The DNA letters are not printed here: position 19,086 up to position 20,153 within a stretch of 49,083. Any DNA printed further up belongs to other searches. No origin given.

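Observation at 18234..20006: AT-rich two-gene cassette: unknown 332-aa protein plus a propeptide-less, insert-bearing proteasome-beta/HslV-like Thr protease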

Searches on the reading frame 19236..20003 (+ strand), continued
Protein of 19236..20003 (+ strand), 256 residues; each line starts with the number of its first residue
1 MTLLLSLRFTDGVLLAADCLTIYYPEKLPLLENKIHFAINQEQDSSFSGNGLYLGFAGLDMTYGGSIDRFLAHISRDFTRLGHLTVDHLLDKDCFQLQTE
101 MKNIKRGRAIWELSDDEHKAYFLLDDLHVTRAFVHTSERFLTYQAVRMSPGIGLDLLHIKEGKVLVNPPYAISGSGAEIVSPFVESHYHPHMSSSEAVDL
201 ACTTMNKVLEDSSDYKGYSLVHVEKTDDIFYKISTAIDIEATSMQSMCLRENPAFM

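Call 50: search_protein_families(library=ncbifam, alignment_id=A3, max_evalue=1)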
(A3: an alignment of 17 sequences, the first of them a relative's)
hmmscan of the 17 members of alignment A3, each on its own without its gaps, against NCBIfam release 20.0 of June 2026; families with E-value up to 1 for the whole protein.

A. member 1, P0001 (256 aa): 3 families
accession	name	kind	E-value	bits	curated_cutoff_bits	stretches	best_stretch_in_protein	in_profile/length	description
TIGR03634.1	arc_protsome_B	equivalog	4.8e-05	23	224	1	167-224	123-181/185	archaeal proteasome endopeptidase complex subunit beta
NF003075.0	PRK03996.1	subfamily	0.00041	19.7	219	1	174-235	168-229/248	archaeal proteasome endopeptidase complex subunit alpha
TIGR03633.1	arc_protsome_A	equivalog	0.00048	19.7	287.35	1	174-234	161-221/230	archaeal proteasome endopeptidase complex subunit alpha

B. families by the number of members that match (of 17 scanned): 12 families
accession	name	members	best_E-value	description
TIGR03634.1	arc_protsome_B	15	2e-10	archaeal proteasome endopeptidase complex subunit beta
NF003075.0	PRK03996.1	13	4.6e-06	archaeal proteasome endopeptidase complex subunit alpha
TIGR03633.1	arc_protsome_A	13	8.2e-06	archaeal proteasome endopeptidase complex subunit alpha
TIGR03690.1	20S_bact_beta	3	0.0068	proteasome subunit beta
NF004686.0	PRK06030.1-1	1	0.012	hypothetical protein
NF058561.1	BT_2158_fam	1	0.018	glycoside 3-dehydrogenase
TIGR03691.1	20S_bact_alpha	1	0.025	proteasome subunit alpha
NF010264.0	PRK13710.1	1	0.031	type II toxin-antitoxin system antitoxin CcdA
TIGR02700.1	flavo_MJ0208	1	0.035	dihydromethanopterin reductase (acceptor)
NF008294.1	PRK11074.1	1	0.039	DNA-binding transcriptional activator PunR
NF049950.1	IsopEpoxGlthnTfaseIsoI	1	0.045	iIsoprene-epoxide--glutathione S-transferase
NF001465.0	PRK00321.1-6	1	0.082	recombination-associated protein RdgC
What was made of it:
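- NCBIfam: archaeal beta matches 15 of 17 members, alpha 13 of 17, and HslV none (call 50).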

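Call 51: search_protein_families(library=padloc, proteins=[window:19236-20003:+], max_evalue=1)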
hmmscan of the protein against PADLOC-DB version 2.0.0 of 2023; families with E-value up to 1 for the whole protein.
window:19236-20003:+ (256 aa): 0 families

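Call 52: search_protein_families(library=phrogs, proteins=[window:19236-20003:+], max_evalue=1)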
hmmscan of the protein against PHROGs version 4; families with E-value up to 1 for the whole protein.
window:19236-20003:+ (256 aa): 0 families

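Call 53: list_cluster_members(proteins=[P0010, P0011, P0012, P0013, P0014, P0015, P0016, P0017, P0019, P0024])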
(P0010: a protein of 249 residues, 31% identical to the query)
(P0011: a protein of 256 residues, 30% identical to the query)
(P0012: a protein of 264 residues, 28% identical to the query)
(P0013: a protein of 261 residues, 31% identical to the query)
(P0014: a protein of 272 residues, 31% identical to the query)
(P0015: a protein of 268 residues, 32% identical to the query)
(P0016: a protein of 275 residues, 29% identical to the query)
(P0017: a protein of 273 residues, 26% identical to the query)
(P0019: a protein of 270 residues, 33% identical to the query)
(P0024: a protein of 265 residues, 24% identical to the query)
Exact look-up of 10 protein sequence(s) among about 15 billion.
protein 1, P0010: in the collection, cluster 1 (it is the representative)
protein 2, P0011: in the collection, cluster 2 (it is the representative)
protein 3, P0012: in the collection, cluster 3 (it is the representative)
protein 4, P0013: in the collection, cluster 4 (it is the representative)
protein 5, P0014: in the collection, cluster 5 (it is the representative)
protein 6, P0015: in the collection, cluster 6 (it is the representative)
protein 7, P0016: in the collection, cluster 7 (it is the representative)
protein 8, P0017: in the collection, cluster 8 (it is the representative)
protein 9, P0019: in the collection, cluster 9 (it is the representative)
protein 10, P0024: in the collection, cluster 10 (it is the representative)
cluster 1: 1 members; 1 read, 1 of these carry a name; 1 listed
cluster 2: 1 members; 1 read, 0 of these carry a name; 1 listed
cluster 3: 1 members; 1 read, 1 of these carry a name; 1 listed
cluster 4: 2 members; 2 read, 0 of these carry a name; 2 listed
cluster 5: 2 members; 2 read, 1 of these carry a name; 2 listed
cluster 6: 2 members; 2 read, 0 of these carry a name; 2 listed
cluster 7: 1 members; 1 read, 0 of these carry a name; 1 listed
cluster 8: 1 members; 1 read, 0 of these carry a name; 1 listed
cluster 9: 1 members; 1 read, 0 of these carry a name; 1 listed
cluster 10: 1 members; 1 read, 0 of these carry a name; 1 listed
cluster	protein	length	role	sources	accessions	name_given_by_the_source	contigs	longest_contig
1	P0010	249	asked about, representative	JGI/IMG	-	hypothetical protein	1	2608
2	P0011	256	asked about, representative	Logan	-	-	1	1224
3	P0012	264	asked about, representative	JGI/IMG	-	hypothetical protein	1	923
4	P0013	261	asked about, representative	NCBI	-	-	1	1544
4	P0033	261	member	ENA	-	-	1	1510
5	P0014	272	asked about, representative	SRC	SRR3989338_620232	-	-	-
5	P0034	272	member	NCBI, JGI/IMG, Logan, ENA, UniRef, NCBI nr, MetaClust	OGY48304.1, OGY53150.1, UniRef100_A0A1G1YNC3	MAG: hypothetical protein A3D39_00530 [Candidatus Buchananbacteria bacterium ... | Uncharacterized protein n=1 Tax=Candidatus Buchananbacteria bacterium ... | \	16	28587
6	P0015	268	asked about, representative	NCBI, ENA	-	-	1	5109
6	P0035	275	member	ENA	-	-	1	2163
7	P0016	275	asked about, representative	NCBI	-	-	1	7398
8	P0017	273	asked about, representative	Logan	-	-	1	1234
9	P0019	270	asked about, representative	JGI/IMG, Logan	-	-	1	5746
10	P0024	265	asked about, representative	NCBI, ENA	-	-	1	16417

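Call 54: find_encoding_contigs(protein=P0034, flank=10000, max_places=3)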
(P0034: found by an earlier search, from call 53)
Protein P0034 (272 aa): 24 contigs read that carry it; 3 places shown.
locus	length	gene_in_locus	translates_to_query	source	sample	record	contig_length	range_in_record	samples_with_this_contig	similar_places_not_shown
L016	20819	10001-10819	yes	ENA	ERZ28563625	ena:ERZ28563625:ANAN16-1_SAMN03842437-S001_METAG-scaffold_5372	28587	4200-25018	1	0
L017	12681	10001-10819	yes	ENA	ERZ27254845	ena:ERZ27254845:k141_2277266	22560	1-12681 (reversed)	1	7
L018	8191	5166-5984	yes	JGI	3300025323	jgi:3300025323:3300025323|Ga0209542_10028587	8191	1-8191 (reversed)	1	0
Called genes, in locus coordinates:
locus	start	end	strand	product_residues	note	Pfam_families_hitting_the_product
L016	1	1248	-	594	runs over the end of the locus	-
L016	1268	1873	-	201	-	PF00702:Hydrolase, PF13419:HAD_2 (weak)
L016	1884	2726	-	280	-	-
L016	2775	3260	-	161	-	-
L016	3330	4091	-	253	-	PF13489:Methyltransf_23, PF13847:Methyltransf_31 (weak), PF08241:Methyltransf_11, PF08242:Methyltransf_12, PF13649:Methyltransf_25 (weak)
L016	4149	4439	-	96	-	-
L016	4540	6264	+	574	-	PF04675:DNA_ligase_A_N, PF01068:DNA_ligase_A_M, PF04679:DNA_ligase_A_C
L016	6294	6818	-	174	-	-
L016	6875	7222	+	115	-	PF26688:RHH_12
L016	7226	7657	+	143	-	PF10130:PIN_2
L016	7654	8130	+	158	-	PF01625:PMSR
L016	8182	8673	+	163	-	PF04073:tRNA_edit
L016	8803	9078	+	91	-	-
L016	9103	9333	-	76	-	PF07866:DUF1653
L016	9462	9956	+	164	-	-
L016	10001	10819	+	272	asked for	PF00227:Proteasome (faint)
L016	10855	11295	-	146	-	PF27765:UCP032817-like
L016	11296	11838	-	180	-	-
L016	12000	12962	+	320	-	PF04014:MazE_antitoxin (weak)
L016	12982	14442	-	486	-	-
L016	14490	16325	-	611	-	PF02934:GatB_N, PF02637:GatB_Yqey (faint), PF02938:GAD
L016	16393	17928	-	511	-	PF00990:GGDEF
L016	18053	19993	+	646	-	PF00270:DEAD, PF01637:ATPase_2 (faint), PF04851:ResIII, PF22527:DEXQc_Suv3, PF00271:Helicase_C (weak), PF08148:DSHCT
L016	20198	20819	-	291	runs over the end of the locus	PF00892:EamA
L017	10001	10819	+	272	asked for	PF00227:Proteasome (faint)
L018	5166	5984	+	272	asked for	PF00227:Proteasome (faint)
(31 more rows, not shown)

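Call 77: find_related_loci(query=window:19236-20003:+, collection=viral_contigs, flank=8000)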
Query window:19236-20003:+ (256 aa) in viral_contigs; peptide patterns used: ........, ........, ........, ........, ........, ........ (x = any residue, [..] = any of these).
4 stretches matched a pattern, but none encodes a relative of the query by tblastn (E <= 1e-3).

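Call 82: search_protein_families(library=pfam, proteins=[L014:345-1676:+, L016:9462-9953:+, L011:586-1314:-], max_evalue=0.01)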
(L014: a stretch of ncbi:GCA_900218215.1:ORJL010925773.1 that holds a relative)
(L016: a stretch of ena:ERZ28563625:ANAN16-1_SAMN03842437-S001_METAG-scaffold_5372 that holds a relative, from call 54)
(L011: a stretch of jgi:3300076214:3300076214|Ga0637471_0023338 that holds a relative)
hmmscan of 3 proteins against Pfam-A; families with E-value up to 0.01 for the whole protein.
L014:345-1676:+ (444 aa): 0 families

L016:9462-9953:+ (164 aa): 0 families

L011:586-1314:- (242 aa): 1 family
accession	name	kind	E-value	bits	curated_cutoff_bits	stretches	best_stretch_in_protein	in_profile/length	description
PF06009.19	Laminin_II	-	0.0077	16.7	33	0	121-201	7-84/138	Laminin Domain II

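Call 84: list_cluster_members(proteins=[P0020, P0021, P0022, P0025, P0026, P0029, P0030, P0031, P0018, P0028])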
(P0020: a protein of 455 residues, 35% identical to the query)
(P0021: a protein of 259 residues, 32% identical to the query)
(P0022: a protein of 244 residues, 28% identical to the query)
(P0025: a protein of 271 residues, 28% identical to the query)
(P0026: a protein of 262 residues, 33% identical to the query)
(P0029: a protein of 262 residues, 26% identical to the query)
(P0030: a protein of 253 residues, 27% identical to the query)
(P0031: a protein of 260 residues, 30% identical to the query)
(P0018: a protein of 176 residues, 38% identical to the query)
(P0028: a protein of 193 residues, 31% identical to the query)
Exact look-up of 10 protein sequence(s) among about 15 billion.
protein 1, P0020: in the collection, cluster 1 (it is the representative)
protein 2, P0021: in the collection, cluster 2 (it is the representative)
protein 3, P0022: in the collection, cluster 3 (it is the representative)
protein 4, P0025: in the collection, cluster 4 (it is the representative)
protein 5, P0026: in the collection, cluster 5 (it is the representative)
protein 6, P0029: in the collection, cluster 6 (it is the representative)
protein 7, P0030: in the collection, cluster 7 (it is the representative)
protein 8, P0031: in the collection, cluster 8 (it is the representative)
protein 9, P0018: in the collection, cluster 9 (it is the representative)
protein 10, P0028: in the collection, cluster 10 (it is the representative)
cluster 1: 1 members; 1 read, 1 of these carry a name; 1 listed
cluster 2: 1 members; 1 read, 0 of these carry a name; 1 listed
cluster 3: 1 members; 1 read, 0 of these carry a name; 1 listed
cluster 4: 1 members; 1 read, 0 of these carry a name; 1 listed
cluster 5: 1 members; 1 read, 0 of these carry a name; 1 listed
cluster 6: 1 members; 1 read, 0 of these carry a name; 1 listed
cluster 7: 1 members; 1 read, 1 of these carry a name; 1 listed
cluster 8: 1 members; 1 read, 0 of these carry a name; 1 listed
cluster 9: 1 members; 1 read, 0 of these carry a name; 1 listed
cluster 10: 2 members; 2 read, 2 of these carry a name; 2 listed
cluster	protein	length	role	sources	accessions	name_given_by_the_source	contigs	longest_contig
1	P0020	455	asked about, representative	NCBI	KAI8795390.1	hypothetical protein BgiBS90_003157, partial [Biomphalaria glabrata]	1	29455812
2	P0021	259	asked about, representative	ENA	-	-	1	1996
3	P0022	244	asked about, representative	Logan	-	-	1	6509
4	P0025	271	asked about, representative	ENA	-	-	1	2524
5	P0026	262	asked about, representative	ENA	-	-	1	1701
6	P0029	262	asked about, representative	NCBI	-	-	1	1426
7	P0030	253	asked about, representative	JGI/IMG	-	hypothetical protein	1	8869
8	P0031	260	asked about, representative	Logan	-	-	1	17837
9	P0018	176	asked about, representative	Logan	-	-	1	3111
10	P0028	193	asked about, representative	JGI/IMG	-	uncharacterized protein YfkK (UPF0435 family)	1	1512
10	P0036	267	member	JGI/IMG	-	hypothetical protein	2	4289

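Call 85: find_encoding_contigs(protein=P0031, flank=9000, max_places=2)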
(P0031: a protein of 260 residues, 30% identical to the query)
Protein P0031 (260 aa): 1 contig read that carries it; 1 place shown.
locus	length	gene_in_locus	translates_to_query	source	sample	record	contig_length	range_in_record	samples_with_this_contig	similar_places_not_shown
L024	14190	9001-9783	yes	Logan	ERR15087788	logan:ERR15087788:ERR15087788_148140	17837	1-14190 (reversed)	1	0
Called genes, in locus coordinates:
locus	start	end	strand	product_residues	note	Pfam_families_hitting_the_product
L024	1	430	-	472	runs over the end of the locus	-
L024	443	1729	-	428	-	PF19911:DUF6384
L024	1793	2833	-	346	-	PF00581:Rhodanese, PF26341:AAA_SelU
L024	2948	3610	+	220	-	PF12705:PDDEXK_1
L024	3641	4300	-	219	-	-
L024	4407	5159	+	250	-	PF13482:RNase_H_2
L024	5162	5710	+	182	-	PF01966:HD (weak)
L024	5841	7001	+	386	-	-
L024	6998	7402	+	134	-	PF00571:CBS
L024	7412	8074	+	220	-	-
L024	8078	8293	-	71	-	-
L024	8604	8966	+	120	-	-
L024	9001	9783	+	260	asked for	-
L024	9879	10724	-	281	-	-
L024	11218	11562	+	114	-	PF13650:Asp_protease_2 (weak), PF13975:gag-asp_proteas, PF05618:RimB-like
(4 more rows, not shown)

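Call 89: search_dna_similar(query=P0012, collection=plasmids, mode=protein, max_evalue=0.01, max_rows=15)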
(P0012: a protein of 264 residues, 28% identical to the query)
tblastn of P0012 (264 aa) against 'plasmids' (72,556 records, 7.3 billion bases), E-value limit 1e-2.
No match.

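Call 90: search_dna_similar(query=window:19236-20003:+, collection=phages, mode=protein, max_evalue=0.01, max_rows=15)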
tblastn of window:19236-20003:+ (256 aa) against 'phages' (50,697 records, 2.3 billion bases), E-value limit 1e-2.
No match.
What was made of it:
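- On Known anti-phage defence systems (PADLOC) and phage protein families (PHROGs): No relatives in IMG/VR, phage or plasmid records (calls 77, 89, 90).
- Tried and rejected: No relatives were found (calls 77, 89, 90).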
